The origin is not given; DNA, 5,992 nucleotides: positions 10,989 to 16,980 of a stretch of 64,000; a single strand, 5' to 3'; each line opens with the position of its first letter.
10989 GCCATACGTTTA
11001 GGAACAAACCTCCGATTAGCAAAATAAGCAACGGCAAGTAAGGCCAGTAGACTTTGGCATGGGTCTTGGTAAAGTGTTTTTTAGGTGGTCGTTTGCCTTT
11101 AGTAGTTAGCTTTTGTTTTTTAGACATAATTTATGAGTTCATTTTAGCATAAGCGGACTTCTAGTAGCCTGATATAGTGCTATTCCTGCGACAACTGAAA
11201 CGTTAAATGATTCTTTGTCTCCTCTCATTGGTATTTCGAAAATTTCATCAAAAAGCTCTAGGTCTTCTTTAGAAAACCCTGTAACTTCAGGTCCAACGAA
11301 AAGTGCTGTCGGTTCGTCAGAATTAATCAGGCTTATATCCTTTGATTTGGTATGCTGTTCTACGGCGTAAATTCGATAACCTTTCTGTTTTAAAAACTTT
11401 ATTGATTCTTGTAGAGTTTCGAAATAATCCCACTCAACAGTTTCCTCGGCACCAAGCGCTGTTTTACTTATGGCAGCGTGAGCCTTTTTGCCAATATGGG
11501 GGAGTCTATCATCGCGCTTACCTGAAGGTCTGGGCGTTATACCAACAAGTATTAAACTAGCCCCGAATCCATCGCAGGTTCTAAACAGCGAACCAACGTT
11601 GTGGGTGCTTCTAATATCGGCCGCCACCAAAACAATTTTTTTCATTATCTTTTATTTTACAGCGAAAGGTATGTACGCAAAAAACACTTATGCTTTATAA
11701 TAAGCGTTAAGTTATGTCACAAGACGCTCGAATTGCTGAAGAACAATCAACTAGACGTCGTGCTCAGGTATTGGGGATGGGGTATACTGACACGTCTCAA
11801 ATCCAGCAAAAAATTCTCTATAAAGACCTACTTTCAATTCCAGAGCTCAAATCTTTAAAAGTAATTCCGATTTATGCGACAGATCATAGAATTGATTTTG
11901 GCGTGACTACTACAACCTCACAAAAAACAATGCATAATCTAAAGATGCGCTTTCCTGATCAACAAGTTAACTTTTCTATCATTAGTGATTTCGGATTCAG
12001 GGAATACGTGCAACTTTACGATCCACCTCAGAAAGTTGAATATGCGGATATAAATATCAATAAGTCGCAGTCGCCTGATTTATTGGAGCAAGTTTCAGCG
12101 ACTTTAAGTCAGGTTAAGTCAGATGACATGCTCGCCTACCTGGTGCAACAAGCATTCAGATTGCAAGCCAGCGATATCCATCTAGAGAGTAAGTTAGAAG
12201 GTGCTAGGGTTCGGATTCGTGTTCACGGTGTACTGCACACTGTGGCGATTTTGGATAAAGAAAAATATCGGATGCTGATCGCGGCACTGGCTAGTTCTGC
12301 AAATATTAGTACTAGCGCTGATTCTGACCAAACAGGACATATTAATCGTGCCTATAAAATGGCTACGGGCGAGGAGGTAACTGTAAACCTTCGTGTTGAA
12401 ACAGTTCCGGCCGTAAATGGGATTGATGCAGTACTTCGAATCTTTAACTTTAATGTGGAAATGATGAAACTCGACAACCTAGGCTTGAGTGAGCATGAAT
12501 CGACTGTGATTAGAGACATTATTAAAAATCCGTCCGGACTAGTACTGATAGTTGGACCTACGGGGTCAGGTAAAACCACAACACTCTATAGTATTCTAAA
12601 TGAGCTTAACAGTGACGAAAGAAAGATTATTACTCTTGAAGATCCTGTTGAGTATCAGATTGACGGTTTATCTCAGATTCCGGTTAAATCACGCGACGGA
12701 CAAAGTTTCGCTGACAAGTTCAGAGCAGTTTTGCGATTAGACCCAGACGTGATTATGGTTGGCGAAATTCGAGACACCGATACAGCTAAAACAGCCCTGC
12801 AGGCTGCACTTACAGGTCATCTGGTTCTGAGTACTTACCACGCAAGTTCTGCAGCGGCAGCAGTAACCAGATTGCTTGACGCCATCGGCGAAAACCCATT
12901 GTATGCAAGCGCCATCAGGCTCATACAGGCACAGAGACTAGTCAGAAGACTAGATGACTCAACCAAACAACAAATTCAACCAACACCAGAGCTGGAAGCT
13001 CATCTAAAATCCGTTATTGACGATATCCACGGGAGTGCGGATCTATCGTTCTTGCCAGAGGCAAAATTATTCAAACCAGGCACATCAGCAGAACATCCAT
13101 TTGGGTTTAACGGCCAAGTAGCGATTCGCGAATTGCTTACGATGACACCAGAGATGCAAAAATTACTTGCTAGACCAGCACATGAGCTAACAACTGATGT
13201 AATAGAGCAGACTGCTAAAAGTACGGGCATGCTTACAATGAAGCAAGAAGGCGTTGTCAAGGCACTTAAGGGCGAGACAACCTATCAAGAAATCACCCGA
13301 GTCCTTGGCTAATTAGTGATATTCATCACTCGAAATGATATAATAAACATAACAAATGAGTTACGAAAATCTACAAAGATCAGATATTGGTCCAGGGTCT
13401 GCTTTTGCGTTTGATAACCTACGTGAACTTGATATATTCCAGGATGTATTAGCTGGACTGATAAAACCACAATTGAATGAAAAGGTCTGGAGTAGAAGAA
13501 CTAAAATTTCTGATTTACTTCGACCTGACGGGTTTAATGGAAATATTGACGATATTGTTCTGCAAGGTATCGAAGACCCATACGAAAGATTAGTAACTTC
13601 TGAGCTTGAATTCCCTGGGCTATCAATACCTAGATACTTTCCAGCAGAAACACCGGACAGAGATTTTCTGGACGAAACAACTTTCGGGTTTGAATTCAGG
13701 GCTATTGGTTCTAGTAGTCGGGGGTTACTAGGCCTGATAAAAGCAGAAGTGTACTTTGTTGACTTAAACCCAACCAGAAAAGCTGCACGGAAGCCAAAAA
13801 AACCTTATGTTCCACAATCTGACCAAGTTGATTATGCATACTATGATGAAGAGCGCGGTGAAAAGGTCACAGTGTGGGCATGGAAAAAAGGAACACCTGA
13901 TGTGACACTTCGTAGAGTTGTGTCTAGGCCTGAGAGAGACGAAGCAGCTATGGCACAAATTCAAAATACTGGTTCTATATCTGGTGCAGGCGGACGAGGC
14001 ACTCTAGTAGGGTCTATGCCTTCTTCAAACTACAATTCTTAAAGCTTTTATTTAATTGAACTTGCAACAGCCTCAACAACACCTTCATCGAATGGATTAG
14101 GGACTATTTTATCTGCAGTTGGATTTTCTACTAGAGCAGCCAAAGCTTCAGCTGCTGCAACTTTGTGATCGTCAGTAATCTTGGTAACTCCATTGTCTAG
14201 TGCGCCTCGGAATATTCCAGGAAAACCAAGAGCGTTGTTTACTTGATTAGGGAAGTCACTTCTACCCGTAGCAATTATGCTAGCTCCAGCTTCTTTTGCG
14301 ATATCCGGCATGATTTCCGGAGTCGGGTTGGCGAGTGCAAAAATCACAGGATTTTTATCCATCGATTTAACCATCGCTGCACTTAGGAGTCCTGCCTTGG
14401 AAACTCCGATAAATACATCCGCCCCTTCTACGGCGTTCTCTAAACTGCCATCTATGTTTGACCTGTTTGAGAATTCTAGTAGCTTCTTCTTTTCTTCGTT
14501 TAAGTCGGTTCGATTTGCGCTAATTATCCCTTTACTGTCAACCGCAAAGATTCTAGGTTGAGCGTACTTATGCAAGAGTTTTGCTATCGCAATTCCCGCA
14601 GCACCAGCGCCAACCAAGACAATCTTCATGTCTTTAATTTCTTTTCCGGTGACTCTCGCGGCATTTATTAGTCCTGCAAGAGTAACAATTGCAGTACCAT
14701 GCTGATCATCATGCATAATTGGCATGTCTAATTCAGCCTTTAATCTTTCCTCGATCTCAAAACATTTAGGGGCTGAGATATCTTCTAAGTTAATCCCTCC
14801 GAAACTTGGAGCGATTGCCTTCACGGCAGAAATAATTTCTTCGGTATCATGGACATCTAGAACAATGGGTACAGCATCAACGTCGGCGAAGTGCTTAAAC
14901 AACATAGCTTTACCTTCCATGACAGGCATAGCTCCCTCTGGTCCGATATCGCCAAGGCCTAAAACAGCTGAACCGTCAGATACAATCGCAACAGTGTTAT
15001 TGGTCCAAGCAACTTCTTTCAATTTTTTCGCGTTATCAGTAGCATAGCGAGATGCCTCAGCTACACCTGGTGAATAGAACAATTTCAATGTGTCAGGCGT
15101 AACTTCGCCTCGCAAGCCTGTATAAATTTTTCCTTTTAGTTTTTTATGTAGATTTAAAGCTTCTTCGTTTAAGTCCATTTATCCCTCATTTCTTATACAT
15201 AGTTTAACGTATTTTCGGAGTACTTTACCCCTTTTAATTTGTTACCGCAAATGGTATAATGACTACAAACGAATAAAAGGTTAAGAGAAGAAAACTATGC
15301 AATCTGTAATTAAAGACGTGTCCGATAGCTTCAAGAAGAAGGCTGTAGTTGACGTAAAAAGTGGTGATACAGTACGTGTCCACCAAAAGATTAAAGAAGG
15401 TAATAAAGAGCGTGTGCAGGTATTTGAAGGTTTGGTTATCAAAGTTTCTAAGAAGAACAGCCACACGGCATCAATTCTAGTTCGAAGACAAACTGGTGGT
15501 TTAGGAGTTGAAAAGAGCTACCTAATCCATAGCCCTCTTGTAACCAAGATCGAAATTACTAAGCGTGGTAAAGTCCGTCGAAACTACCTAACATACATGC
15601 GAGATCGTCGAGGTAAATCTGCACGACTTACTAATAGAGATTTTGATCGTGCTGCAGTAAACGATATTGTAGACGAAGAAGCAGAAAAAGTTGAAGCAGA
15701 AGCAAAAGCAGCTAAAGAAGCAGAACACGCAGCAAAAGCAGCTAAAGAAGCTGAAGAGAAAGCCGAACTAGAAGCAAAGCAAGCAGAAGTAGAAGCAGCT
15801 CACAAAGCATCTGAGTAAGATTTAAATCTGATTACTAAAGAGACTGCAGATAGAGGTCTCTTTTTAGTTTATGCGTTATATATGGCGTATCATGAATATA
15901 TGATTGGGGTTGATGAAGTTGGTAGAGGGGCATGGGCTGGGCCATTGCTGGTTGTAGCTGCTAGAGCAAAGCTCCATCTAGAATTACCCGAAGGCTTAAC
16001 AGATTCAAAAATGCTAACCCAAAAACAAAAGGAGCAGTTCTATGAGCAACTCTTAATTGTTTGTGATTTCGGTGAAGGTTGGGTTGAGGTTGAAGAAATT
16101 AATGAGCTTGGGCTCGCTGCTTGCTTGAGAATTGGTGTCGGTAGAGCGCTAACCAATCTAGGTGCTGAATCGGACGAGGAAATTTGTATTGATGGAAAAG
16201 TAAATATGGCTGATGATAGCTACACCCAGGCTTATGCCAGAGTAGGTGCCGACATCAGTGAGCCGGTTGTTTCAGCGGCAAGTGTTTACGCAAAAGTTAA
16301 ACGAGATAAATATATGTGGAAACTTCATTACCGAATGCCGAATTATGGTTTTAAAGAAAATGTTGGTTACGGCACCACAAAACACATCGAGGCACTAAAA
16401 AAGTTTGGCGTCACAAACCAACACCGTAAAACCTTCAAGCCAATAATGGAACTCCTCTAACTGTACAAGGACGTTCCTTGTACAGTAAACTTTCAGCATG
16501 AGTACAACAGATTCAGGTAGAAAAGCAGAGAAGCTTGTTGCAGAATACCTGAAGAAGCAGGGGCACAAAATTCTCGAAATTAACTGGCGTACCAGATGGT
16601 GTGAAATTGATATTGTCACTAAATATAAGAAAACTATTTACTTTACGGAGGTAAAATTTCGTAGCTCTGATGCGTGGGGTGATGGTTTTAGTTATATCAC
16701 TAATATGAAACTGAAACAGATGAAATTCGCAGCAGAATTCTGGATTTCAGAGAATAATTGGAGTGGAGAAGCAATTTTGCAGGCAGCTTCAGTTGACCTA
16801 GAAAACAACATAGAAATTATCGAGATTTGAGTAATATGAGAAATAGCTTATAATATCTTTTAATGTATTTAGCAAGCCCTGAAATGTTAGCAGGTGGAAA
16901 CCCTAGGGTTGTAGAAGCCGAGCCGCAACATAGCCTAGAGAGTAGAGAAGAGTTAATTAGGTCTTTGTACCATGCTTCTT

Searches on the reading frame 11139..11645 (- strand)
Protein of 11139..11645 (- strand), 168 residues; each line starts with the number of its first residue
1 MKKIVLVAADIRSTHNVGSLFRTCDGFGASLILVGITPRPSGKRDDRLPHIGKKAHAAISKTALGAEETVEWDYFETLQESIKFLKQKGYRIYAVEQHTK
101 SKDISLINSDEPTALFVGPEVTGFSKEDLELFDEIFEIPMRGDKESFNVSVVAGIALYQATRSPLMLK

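Call 86: search_protein_families(library=pfam, proteins=[window:11139-11645:-], max_evalue=0.001)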
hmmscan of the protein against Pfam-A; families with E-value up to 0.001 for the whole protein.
window:11139-11645:- (168 aa): 1 family
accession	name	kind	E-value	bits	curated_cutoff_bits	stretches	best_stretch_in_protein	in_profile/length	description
PF00588.24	SpoU_methylase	-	3e-30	105.6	29.7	1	4-158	2-142/142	SpoU rRNA Methylase family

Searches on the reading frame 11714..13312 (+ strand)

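Call 86: search_protein_families(library=pfam, proteins=[window:11714-13312:+], max_evalue=0.001)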
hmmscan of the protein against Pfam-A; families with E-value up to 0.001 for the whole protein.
window:11714-13312:+ (532 aa): 11 families
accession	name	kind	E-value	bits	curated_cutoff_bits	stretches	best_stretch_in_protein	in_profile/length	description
PF00437.27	T2SSE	-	7.1e-85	285.3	24.9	1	140-529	12-370/370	Type II/IV secretion system protein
PF13191.12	AAA_16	-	3.3e-05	24.9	32.6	1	273-393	24-104/167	AAA ATPase domain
PF25199.1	nSTAND_NTPase5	-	0.00018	21.8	34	1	271-317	38-85/145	Novel STAND NTPase 5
PF13401.12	AAA_22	-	0.00022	22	27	1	274-311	5-42/130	AAA domain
PF20720.3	nSTAND3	-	0.00029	21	27.2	1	274-313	17-56/155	Novel STAND NTPase 3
PF00005.33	ABC_tran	-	0.00032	21.7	25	1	274-314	11-51/137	ABC transporter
PF13173.12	AAA_14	-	0.00033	21.1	27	0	276-319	4-48/129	AAA domain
PF13604.12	AAA_30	-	0.00049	20.3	27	0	259-307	3-51/191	AAA domain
PF04851.21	ResIII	-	0.00059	20.2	22.5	0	260-308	6-59/164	Type III restriction enzyme, res subunit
PF13476.12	AAA_23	-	0.00063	20.9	27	0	274-294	19-39/201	AAA domain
PF12775.13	AAA_7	-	0.00077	19.5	25.8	0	276-307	35-66/181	P-loop containing dynein motor region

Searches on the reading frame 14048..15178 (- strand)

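Call 87: search_protein_families(library=pfam, proteins=[window:14048-15178:-], max_evalue=0.001)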
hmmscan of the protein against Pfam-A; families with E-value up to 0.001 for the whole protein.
window:14048-15178:- (376 aa): 2 families
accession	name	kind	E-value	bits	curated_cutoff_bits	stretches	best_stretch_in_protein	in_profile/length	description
PF03949.21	Malic_M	-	4.7e-28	98.6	23.5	1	161-358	3-235/258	Malic enzyme, NAD binding domain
PF00390.24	malic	-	8.1e-28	97.9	23.1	1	29-147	18-182/182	Malic enzyme, N-terminal domain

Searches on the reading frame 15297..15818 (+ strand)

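Call 87: search_protein_families(library=pfam, proteins=[window:15297-15818:+], max_evalue=0.001)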
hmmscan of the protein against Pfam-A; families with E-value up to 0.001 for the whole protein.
window:15297-15818:+ (173 aa): 1 family
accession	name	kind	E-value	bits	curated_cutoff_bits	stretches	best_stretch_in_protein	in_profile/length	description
PF01245.26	Ribosomal_L19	-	4.6e-34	117.2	22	1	4-113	2-110/111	Ribosomal protein L19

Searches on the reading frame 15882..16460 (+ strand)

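Call 87: search_protein_families(library=pfam, proteins=[window:15882-16460:+], max_evalue=0.001)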
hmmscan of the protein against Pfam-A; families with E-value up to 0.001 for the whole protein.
window:15882-16460:+ (192 aa): 1 family
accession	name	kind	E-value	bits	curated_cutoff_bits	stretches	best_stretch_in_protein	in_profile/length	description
PF01351.25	RNase_HII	-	5.6e-30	105.2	25.8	1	8-186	1-197/199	Ribonuclease HII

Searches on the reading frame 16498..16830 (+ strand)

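Call 87: search_protein_families(library=pfam, proteins=[window:16498-16830:+], max_evalue=0.001)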
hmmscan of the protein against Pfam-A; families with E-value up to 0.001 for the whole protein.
window:16498-16830:+ (110 aa): 2 families
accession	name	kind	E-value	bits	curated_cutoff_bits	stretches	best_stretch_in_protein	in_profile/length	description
PF02021.23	UPF0102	-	4.6e-20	72.2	23.6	1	10-84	1-71/80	Uncharacterised protein family UPF0102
PF08378.17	NERD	-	9.5e-06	26.5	22.1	1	6-66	1-69/111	Nuclease-related domain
